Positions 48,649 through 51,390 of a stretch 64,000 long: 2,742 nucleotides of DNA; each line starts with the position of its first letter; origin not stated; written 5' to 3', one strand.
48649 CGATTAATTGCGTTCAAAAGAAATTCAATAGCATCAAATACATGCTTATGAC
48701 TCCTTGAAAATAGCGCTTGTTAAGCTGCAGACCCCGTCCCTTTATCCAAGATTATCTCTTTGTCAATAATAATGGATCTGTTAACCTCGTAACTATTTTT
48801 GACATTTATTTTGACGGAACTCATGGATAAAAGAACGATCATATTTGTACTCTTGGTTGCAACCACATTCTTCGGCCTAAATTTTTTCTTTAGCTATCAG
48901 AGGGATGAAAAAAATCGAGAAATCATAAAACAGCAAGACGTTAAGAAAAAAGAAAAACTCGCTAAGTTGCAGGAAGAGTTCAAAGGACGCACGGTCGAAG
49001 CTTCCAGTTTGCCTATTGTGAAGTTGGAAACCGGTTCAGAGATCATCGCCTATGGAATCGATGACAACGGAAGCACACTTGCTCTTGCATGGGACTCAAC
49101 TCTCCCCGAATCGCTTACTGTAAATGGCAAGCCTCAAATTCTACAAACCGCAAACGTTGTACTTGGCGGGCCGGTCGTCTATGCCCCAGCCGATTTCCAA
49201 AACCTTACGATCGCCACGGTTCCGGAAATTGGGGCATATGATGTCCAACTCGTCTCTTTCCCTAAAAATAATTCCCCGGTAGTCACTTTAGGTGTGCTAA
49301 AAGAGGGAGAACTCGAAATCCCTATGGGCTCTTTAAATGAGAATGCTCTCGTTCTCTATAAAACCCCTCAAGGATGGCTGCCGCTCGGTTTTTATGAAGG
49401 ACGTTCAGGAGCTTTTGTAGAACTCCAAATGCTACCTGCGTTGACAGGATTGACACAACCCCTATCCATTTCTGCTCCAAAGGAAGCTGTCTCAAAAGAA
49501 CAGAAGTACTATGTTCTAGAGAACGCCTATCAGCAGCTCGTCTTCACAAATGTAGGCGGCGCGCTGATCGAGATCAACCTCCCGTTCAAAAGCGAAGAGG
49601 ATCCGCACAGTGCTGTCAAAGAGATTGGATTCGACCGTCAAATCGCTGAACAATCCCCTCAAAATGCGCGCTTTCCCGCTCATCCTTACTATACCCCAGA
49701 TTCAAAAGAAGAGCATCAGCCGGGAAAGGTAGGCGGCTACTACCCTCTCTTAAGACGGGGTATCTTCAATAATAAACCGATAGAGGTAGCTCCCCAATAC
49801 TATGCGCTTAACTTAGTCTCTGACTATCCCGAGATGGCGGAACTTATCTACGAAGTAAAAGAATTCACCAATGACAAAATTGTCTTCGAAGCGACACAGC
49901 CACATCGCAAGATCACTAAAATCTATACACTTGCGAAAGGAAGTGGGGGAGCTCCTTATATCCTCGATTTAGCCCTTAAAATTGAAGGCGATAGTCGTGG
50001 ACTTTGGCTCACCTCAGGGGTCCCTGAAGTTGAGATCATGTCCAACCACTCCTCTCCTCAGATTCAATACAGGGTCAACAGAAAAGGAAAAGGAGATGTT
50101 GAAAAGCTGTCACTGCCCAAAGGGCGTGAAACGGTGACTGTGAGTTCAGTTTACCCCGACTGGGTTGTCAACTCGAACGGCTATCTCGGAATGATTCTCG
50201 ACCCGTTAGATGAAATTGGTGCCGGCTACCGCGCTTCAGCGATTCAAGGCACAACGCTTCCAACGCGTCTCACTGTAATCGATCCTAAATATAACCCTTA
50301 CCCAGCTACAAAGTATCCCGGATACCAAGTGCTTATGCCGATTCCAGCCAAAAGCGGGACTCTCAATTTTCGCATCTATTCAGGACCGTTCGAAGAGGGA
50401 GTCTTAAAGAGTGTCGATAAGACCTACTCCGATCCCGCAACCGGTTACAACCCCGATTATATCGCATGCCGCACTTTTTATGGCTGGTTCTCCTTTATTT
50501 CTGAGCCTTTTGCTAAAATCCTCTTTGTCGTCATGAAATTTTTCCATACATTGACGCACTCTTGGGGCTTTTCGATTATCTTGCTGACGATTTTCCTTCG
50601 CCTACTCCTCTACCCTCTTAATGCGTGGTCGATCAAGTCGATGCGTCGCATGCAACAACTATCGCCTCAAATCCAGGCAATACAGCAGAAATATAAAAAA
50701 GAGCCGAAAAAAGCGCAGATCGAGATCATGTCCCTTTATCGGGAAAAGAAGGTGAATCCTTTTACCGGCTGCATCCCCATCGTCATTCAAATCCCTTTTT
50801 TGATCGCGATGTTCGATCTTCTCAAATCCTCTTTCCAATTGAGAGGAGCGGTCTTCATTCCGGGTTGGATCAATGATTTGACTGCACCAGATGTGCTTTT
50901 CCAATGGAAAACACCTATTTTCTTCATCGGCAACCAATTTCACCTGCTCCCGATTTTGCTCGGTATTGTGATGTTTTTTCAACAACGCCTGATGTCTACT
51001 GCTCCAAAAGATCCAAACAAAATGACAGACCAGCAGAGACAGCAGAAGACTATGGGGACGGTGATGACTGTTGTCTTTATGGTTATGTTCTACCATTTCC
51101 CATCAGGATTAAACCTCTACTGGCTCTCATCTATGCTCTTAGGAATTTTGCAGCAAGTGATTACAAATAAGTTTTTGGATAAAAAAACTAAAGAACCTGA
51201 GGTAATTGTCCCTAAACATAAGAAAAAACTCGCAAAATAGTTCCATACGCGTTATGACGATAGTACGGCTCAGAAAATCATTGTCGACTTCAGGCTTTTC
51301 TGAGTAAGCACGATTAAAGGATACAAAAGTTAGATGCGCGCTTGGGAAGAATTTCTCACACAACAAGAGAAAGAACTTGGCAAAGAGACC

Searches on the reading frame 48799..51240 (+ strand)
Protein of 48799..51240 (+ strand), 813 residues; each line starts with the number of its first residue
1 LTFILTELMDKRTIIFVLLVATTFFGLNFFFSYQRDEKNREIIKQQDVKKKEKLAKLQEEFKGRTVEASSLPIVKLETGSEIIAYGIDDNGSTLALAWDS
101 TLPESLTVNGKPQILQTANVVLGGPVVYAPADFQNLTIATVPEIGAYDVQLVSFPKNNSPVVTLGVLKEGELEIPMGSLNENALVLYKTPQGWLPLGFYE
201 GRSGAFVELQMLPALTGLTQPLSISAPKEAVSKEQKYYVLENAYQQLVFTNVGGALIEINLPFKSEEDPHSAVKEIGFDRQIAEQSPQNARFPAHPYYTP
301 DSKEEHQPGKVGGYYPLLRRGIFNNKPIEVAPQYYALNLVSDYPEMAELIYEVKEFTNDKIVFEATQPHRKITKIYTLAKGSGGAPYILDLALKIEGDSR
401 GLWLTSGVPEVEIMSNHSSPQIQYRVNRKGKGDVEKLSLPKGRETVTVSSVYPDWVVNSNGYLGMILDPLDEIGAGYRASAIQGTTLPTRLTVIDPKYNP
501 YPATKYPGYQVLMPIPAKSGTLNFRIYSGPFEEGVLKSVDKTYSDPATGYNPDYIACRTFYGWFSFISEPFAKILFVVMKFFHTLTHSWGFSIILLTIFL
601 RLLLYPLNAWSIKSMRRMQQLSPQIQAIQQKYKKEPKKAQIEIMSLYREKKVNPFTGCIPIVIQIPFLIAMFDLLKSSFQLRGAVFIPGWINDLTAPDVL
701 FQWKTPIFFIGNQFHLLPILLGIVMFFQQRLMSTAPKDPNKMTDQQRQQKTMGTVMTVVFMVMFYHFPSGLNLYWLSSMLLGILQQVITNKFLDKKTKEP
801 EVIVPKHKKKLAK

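Call 67: search_protein_families(library=ncbifam, proteins=[window:48799-51240:+], max_evalue=0.00001)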
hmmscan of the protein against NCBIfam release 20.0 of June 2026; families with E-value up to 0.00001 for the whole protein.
window:48799-51240:+ (813 aa): 22 families
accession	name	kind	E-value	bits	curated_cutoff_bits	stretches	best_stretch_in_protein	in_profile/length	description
NF002168.0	PRK01001.1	equivalog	0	1040.7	670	1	9-809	1-794/795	membrane protein insertase YidC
NF002355.0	PRK01318.2-2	equivalog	2e-62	211.5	891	1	521-796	333-600/602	membrane protein insertase YidC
TIGR03592.1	yidC_oxa1_cterm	subfamily_domain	2.1e-62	210.6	84.3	1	588-791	1-191/191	membrane protein insertase YidC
NF002352.0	PRK01318.1-3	equivalog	3.6e-60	204.6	447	1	559-799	346-558/562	membrane protein insertase YidC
NF002357.0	PRK01318.2-4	equivalog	1.2e-57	195.9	479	1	561-800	311-523/532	membrane protein insertase YidC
NF002353.0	PRK01318.1-4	equivalog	4.4e-56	190.7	365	1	561-807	353-590/596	membrane protein insertase YidC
NF002351.0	PRK01318.1-1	equivalog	3.8e-51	174.5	740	1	560-798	328-539/545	membrane protein insertase YidC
NF002356.0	PRK01318.2-3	equivalog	1.1e-50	172.7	460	1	517-797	307-579/627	membrane protein insertase YidC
NF002358.0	PRK01318.2-5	equivalog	7.7e-45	153.7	605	1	523-790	280-536/545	membrane protein insertase YidC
NF002354.0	PRK01318.2-1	equivalog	6e-42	143.8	1094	1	571-798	335-539/548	membrane protein insertase YidC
NF002359.0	PRK01318.2-6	equivalog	7.4e-40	136.9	600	1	509-798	312-587/624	membrane protein insertase YidC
NF002350.0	PRK01315.1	equivalog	1.3e-33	116.5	282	1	585-788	38-253/329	membrane protein insertase YidC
NF002734.0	PRK02654.1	equivalog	5.3e-30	104.5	324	1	573-678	11-119/384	membrane protein insertase YidC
NF002803.0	PRK02944.1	equivalog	1.2e-28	100.2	377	1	563-788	36-239/255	YidC family membrane integrase SpoIIIJ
NF002899.0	PRK03449.1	equivalog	1e-26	93.9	276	1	565-677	3-120/359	membrane protein insertase YidC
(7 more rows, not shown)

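Call 69: find_homologous_proteins(query=window:48799-51240:+, max_evalue=1e-50)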
Query window:48799-51240:+ (813 aa): 981 proteins with E <= 1e-50 among 8000 candidates; the best 120 are listed.
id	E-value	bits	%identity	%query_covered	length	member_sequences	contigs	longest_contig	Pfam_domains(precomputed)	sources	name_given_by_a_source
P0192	0.0e+0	1834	100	99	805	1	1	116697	PF02096.27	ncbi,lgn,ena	-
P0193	0.0e+0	1429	76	99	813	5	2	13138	PF02096.27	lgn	-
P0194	0.0e+0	1415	76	99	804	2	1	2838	PF02096.27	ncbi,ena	-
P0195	0.0e+0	1411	76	99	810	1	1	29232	PF02096.27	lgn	-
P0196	0.0e+0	1405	75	99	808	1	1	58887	PF02096.27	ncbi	-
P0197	0.0e+0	1404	75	99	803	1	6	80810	PF02096.27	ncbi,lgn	-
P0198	0.0e+0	1385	74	99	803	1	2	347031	PF02096.27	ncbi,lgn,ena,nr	ncbi:MAG: Membrane protein insertase YidC [Chlamydiales bacterium]|nr:Membrane protein insertase Yid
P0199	0.0e+0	1373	74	99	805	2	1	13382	PF02096.27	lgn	-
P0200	0.0e+0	1373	73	99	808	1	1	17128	PF02096.27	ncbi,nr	ncbi:MAG: membrane protein insertase YidC [Chlamydiales bacterium]|nr:membrane protein insertase Yid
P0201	0.0e+0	1364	73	98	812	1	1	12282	PF02096.27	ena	-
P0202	0.0e+0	1318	72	99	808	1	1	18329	PF02096.27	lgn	-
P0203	0.0e+0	1309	71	99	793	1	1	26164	PF02096.27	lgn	-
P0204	0.0e+0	1306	70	99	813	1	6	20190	PF02096.27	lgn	-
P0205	0.0e+0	1293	70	98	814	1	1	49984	PF02096.27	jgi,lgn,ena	-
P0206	0.0e+0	1281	69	99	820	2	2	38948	PF02096.27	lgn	-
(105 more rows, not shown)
